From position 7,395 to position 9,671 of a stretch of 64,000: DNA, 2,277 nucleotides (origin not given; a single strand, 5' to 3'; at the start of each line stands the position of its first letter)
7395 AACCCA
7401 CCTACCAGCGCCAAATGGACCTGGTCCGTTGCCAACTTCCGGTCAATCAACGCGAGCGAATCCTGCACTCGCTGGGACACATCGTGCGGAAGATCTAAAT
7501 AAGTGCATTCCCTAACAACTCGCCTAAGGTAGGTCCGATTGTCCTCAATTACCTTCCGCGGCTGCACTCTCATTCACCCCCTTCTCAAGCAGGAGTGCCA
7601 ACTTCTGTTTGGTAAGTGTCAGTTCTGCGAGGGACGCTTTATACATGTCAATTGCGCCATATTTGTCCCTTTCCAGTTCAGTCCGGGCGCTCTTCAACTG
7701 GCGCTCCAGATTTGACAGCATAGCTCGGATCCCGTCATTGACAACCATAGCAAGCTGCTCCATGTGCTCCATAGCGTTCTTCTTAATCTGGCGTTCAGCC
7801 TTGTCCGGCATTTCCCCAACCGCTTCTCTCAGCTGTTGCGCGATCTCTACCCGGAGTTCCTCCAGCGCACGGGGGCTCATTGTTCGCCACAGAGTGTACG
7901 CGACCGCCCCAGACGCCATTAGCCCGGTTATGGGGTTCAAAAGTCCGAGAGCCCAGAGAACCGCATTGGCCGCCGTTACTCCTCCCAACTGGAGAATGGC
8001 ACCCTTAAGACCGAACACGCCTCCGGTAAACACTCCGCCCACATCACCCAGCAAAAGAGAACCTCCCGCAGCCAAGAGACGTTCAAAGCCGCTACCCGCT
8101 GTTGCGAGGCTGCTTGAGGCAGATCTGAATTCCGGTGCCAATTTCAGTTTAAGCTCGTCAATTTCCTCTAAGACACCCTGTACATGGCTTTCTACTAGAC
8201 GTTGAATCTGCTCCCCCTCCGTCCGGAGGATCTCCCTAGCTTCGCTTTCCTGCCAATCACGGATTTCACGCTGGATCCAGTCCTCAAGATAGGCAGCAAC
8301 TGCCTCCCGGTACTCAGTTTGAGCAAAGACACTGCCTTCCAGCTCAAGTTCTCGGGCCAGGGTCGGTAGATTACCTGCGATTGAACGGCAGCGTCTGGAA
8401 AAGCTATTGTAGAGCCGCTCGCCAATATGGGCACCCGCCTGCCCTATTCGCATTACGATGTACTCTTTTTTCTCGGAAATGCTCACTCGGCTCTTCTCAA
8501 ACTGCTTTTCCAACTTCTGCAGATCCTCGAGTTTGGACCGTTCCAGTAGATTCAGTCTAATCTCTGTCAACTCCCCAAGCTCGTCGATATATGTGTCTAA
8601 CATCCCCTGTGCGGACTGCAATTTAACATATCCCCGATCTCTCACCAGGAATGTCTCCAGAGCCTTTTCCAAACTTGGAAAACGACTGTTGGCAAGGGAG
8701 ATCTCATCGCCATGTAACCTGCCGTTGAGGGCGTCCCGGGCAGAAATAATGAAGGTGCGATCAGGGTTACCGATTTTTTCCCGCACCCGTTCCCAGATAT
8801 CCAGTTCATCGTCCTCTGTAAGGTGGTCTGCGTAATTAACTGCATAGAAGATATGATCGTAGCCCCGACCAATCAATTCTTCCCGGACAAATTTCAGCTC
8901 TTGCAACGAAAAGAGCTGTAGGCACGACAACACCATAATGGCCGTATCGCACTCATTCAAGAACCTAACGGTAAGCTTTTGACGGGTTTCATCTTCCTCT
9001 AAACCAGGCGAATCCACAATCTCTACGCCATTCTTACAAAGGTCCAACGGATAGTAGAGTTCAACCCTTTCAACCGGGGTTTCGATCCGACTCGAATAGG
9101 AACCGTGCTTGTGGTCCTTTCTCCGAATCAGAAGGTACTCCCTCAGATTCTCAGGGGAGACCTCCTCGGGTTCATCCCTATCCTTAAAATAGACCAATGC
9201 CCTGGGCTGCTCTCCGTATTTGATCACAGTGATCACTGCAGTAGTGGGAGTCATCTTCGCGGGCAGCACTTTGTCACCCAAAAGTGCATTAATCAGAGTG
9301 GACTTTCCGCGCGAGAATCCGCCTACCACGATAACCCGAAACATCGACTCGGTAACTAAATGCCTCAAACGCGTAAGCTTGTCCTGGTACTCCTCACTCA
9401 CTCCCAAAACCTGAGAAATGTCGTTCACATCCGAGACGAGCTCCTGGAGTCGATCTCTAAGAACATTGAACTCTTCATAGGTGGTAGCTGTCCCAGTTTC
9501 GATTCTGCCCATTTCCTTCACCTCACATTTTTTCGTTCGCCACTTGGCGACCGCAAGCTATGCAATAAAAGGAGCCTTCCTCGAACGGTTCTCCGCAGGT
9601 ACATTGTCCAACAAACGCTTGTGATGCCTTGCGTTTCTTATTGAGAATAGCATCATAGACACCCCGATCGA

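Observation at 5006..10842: Four-gene operon: zinc-ribbon glycine-zipper protein, M48-like peptidase and two dynamin-like GTPases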

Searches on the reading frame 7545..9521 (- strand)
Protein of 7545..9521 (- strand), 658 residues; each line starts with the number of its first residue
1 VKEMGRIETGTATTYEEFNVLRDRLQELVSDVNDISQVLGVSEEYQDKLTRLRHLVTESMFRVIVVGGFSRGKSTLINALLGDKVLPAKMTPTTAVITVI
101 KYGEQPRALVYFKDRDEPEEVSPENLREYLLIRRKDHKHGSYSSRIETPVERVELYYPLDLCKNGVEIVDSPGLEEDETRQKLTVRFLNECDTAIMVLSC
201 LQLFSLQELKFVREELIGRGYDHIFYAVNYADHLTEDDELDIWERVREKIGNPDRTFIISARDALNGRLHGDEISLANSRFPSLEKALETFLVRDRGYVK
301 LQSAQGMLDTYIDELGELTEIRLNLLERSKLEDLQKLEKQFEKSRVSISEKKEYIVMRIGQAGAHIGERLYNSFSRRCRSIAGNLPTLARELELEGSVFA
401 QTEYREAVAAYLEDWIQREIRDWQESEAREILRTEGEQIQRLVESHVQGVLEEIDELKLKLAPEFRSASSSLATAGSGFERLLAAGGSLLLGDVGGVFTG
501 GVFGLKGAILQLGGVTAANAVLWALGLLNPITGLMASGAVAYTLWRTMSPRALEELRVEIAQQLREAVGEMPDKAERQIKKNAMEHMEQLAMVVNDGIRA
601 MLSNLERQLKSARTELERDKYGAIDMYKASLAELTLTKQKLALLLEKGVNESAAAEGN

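Call 3: search_protein_families(library=pfam, proteins=[window:7545-9521:-], max_evalue=0.1)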
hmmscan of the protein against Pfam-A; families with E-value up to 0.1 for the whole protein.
window:7545-9521:- (658 aa): 7 families
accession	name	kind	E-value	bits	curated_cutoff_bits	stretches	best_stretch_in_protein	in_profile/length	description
PF00350.29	Dynamin_N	-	3.1e-28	99.4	27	1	63-219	1-157/168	Dynamin family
PF21808.2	Dynamin-like_hel_bact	-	6.6e-10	39.2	28.3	1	265-608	2-355/373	Bacterial dynamin-like protein, helical domain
PF01926.29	MMR_HSR1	-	1.5e-08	35.2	21.9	1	62-200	1-85/113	50S ribosome-binding GTPase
PF03193.22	RsgA_GTPase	-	0.00074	19.8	30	1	25-86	72-132/174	RsgA GTPase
PF00009.33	GTP_EFTU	-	0.0092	16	26.5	0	164-250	69-150/188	Elongation factor Tu GTP binding domain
PF00735.24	Septin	-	0.045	13.5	26.2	1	60-92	4-36/280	Septin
PF04548.22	AIG1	-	0.056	13.2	27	0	62-93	2-33/212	AIG1 family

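Call 4: search_protein_families(library=ncbifam, proteins=[window:7545-9521:-], max_evalue=0.1)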
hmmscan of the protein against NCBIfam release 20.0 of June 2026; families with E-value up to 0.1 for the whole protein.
window:7545-9521:- (658 aa): 15 families
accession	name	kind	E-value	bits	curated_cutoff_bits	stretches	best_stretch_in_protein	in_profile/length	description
NF052648.1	DynmDynABac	equivalog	8.9e-21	73.5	1600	2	23-102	577-652/1187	dynamin GTPase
NF041922.1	DLP_LeoA_gen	subfamily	9.1e-10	38.1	325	1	24-84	15-73/532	LeoA/HP0731 family dynamin-like GTPase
NF007368.0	PRK09866.1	equivalog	2.4e-06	26.1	1146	1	52-103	62-112/742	clamp-binding protein CrfC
TIGR00231.1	small_GTP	domain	1.6e-05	24.8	42.5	1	61-201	4-94/164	GTP-binding protein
NF000908.1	PRK00089.1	equivalog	3.3e-05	23.3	237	1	63-94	6-37/291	GTPase Era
TIGR03594.1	GTPase_EngA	equivalog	0.00021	20.5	306.7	1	56-86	171-201/432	ribosome biogenesis GTPase Der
TIGR03596.1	GTPase_YlqF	equivalog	0.0011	18.4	208.2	1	49-92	106-150/276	ribosome biogenesis GTPase YlqF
NF049994.1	slr1306_fam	domain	0.0012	17.5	490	0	40-85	88-133/470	slr1306 family protein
TIGR03918.1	GTP_HydF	equivalog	0.0094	14.8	325.55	0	166-240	58-134/392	[FeFe] hydrogenase H-cluster maturation GTPase HydF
TIGR00436.1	era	equivalog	0.013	14.8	116.25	1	62-94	2-35/270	GTPase Era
NF008931.0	PRK12288.1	equivalog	0.013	14.6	360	1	29-84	175-229/347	small ribosomal subunit biogenesis GTPase RsgA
TIGR03597.1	GTPase_YqeH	equivalog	0.025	13.8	297.4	1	23-87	115-182/361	ribosome biogenesis GTPase YqeH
TIGR02782.1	TrbB_P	equivalog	0.033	13.5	304.55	1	52-84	129-160/303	P-type conjugative transfer ATPase TrbB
NF006114.0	PRK08263.1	subfamily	0.036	13.3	290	1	573-634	60-123/280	short chain dehydrogenase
NF003255.0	PRK04213.1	equivalog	0.052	12.8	164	0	58-102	7-51/204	GTP-binding protein EngB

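Call 5: search_protein_families(library=padloc, proteins=[window:7545-9521:-], max_evalue=0.1)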
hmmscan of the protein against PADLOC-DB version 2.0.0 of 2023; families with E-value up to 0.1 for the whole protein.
window:7545-9521:- (658 aa): 4 families
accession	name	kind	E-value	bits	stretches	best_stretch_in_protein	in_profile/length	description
PDLC03841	LeoBC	-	8.2e-18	62.8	2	270-618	264-555/601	-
PDLC03839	LeoA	-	1.8e-17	61.7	2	164-615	103-541/559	-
PDLC03842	LeoB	-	7.1e-07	26.5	1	324-624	277-568/568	-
PDLC03840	LeoA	-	0.00091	16.3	1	17-84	17-77/577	-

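Call 15: search_solved_structures(query=window:7545-9521:-, max_evalue=0.01)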
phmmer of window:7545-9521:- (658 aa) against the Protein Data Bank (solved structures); distinct sequences matched with E-value up to 0.01: 14.
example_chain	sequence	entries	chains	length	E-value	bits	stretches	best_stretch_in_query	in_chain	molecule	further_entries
2j68_A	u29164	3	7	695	3.9e-40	141.1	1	36-619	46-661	BACTERIAL DYNAMIN-LIKE PROTEIN | DYNAMIN FAMILY PROTEIN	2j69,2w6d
5owv_A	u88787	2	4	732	3.9e-14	55.2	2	31-121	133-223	GTP-binding protein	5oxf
6j72_A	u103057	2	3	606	6.5e-14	54.5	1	37-216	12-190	Isoniazid inducible gene protein IniA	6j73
5yew_A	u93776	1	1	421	4.2e-07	32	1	43-204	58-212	Mitofusin-1,Mitofusin-1 fusion protein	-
5go4_A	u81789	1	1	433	5.1e-07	31.8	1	43-204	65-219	Mitofusin-1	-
5goe_A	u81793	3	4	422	5.6e-07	31.6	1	43-204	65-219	Mitofusin-1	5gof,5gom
5gnt_A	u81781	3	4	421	5.7e-07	31.6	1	43-204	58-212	Mitofusin-1 | Mitofusin-1,Mitofusin-1 fusion protein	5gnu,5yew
6jfk_A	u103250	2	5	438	9.4e-07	30.9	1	30-274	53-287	Mitofusin-2,cDNA FLJ57997, highly similar to Transmembrane GTPase MFN2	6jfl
5owv_C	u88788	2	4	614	2.1e-06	29.7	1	21-196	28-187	GTP-binding protein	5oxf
5gnr_A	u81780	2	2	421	3.9e-06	28.8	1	43-204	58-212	Mitofusin-1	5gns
6jfm_A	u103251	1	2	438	6.4e-06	28.1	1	30-274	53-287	Mitofusin-2,Mitofusin-2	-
9kff_A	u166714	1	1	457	0.0015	20.3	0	48-100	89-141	Mitofusin FZO1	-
9kfd_A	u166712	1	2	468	0.0015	20.3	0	47-100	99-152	Mitofusin FZO1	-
9kfe_A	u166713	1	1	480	0.0019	20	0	48-100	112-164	Mitofusin FZO1,Mitofusin FZO1,Fzo1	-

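Call 84: search_protein_families(library=phrogs, proteins=[window:7545-9521:-], max_evalue=0.001)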
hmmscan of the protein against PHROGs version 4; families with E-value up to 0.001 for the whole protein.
window:7545-9521:- (658 aa): 0 families
